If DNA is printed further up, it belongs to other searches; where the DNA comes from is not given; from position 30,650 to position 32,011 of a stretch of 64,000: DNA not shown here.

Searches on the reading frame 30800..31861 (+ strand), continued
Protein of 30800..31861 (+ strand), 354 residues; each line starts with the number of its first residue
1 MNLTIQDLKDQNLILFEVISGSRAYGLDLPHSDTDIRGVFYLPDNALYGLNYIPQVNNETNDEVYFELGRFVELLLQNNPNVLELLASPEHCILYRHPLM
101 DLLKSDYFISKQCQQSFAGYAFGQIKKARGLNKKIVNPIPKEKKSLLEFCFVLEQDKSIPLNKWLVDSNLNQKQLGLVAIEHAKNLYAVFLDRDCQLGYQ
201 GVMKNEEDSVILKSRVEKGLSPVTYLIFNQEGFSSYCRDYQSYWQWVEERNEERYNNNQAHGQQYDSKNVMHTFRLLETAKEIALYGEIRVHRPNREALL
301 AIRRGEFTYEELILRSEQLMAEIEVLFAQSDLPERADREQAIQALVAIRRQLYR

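Call 76: find_related_loci(query=A1, collection=viral_contigs, flank=6000)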
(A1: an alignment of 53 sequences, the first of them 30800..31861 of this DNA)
Query A1 (354 aa) in viral_contigs; peptide patterns used: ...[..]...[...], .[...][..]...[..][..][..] (x = any residue, [..] = any of these).
47 stretches matched a pattern; 12 encode a relative of the query (tblastn E <= 1e-3); 12 distinct loci.
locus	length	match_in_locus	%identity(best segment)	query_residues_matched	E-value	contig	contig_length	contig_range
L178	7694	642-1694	59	3-353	4e-144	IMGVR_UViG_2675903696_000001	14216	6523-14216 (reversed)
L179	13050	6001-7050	50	3-353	6e-117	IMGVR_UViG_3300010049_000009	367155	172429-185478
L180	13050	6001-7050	50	3-353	6e-117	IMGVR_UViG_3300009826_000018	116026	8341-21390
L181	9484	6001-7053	48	2-354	3e-115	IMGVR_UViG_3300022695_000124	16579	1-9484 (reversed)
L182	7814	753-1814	47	1-353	1e-112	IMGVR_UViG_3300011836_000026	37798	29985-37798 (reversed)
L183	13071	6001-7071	48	2-353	7e-112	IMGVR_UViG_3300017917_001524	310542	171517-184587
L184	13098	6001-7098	46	1-353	1e-109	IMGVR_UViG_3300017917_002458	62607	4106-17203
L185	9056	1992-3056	43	3-353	6e-103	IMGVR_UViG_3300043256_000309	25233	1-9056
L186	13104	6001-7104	42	4-354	5e-91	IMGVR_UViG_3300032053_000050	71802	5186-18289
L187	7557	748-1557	50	1-266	4e-90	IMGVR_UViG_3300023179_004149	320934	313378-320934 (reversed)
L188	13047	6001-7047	50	3-353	6e-120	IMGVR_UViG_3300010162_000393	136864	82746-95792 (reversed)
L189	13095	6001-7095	32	3-354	1e-47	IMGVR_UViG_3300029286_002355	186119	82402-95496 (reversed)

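Call 88: fold_search(model_id=the predicted structure, library=viral)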
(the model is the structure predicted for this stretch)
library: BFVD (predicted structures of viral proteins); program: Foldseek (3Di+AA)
matches with E <= 10: 137; with E <= 0.001: 28
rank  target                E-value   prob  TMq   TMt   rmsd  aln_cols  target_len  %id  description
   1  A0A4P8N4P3            1.3e-14  1.00  0.50  0.54  13.5       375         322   19  Nucleotidyltransferase [Rheinheimera phage vB_RspM_Barba19A]
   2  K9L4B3                3.8e-14  1.00  0.46  0.58   7.0       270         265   24  Nucleotidyltransferase [Pectobacterium phage phiTE]
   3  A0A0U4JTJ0            1.4e-13  1.00  0.55  0.61  12.0       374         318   16  (no name in the UniProt tables at hand)
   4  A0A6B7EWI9            5.6e-13  1.00  0.56  0.58   9.8       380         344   16  (no name in the UniProt tables at hand)
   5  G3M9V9                6.6e-13  1.00  0.57  0.40   8.1       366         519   20  Gp218 [Bacillus phage G]
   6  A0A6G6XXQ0            1.2e-11  1.00  0.51  0.59  12.9       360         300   15  (no name in the UniProt tables at hand)
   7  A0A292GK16            1.4e-11  1.00  0.54  0.66  10.8       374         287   16  (no name in the UniProt tables at hand)
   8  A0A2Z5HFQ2            4.0e-11  1.00  0.47  0.39   5.8       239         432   22  (no name in the UniProt tables at hand)
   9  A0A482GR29            7.6e-09  1.00  0.53  0.78   5.3       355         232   12  (no name in the UniProt tables at hand)
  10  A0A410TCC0            1.0e-07  1.00  0.53  0.77   7.7       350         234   14  (no name in the UniProt tables at hand)
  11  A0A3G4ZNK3            7.1e-07  1.00  0.41  0.59   8.5       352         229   14  Polymerase nucleotidyl transferase domain-containing protein [Terrestrivirus sp.]
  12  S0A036                8.4e-07  1.00  0.24  0.24  25.6       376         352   18  Uncharacterized protein [Cellulophaga phage phi14:2]
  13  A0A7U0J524            1.0e-06  1.00  0.41  0.57  12.5       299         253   14  (no name in the UniProt tables at hand)
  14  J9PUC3                1.9e-06  1.00  0.46  0.55   7.9       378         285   16  Nucleotidyltransferase [Bacillus phage BCD7]
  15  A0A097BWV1            5.6e-06  1.00  0.29  0.41  11.4       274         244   14  Nucleotidyltransferase [Shigella phage pSs-1]
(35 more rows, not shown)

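Call 99: search_protein_families(library=pfam, proteins=[L179:4454-5584:+, L179:3000-3800:+, L183:4074-5966:+, L183:7070-7714:+, L184:4925-6007:+, L184:2226-4328:+, L188:4390-5580:+, L188:7056-8393:+, L188:3262-4332:+, L181:5242-5967:+], max_evalue=0.0001)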
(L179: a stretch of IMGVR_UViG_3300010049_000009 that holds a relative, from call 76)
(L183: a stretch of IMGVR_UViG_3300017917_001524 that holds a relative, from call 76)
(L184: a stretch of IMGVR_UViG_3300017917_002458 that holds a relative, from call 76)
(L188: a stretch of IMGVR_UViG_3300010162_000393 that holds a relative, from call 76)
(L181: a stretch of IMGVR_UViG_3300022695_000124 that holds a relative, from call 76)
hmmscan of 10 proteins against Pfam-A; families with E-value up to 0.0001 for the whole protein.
L179:4454-5584:+ (377 aa): 3 families
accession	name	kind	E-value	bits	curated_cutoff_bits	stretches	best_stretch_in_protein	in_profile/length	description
PF13671.12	AAA_33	-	9.2e-13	49.2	27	1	214-319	2-106/143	AAA domain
PF01966.28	HD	-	8.8e-06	26.4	22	1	45-136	3-90/116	HD domain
PF13207.12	AAA_17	-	2.6e-05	25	27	1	218-328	2-119/136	AAA domain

L179:3000-3800:+ (267 aa): 0 families

L183:4074-5966:+ (631 aa): 8 families
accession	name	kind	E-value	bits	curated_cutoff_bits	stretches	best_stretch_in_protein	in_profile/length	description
PF00580.27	UvrD-helicase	-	1.1e-26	94.6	23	1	15-283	9-265/271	UvrD/REP helicase N-terminal domain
PF13245.12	AAA_19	-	4e-17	63.1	25.1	1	18-273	10-133/134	AAA domain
PF13604.12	AAA_30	-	7.7e-11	42.5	27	1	8-84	6-80/191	AAA domain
PF01443.25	Viral_helicase1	-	2.7e-10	40.9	21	0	391-521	108-227/228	Viral superfamily 1 RNA helicase core domain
PF13361.12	UvrD_C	-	3.4e-09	37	25.6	1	117-522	158-347/350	UvrD-like helicase C-terminal domain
PF13538.12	UvrD_C_2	-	3e-08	33.9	27.4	1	465-518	2-49/52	UvrD-like helicase C-terminal domain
PF04851.21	ResIII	-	8.2e-07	29.5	22.5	1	3-66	3-73/164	Type III restriction enzyme, res subunit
PF00270.35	DEAD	-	9.8e-05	22.6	26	0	6-75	2-77/167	DEAD/DEAH box helicase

L183:7070-7714:+ (215 aa): 0 families

L184:4925-6007:+ (361 aa): 1 family
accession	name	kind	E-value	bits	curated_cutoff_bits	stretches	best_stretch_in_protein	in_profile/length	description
PF03851.20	UvdE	-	2.5e-49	168.4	24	1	60-330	1-269/275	UV-endonuclease UvdE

L184:2226-4328:+ (701 aa): 3 families
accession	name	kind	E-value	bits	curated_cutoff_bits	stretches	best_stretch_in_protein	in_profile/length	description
PF01743.26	PolyA_pol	-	4.8e-24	85.5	23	1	159-286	1-126/126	Poly A polymerase head domain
PF12627.12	PolyA_pol_RNAbd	-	1.4e-16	60.4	22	1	311-367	1-57/64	Probable RNA and SrmB- binding site of polymerase A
PF10307.15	HAD_SAK_1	-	1.9e-05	24.9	25.6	1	573-685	27-165/203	HAD domain family 1 in Swiss Army Knife RNA repair proteins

L188:4390-5580:+ (397 aa): 3 families
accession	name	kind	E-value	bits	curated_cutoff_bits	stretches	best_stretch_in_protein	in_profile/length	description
PF01385.25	OrfB_IS605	-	5.9e-28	97.9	30.5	1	175-284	7-119/120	Probable transposase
PF07282.18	Cas12f1-like_TNB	-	8.9e-21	74.3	26.3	1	296-364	1-60/60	Cas12f1-like, TNB domain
PF12323.14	HTH_OrfB_IS605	-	1.4e-19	69.7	21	1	1-46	1-47/47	Helix-turn-helix domain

L188:7056-8393:+ (446 aa): 2 families
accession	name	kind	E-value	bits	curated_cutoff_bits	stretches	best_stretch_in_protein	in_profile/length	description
PF01979.26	Amidohydro_1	-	3.5e-20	73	25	1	56-427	1-345/345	Amidohydrolase family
PF07969.17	Amidohydro_3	-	1.9e-11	44.5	29.7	1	347-428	404-472/472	Amidohydrolase family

L188:3262-4332:+ (357 aa): 2 families
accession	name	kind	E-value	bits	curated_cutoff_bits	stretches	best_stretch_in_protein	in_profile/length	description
PF13671.12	AAA_33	-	9.6e-13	49.1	27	1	211-331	2-121/143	AAA domain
PF01966.28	HD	-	4.8e-06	27.3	22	1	44-134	4-90/116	HD domain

L181:5242-5967:+ (242 aa): 2 families
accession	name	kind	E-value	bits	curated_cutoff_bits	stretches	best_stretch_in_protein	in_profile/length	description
PF01555.25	N6_N4_Mtase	-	8.5e-32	111.3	26.7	1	24-237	1-219/221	DNA methylase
PF01170.24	UPF0020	-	6.4e-05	23.2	22.3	0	19-69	117-170/197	RMKL-like, methyltransferase domain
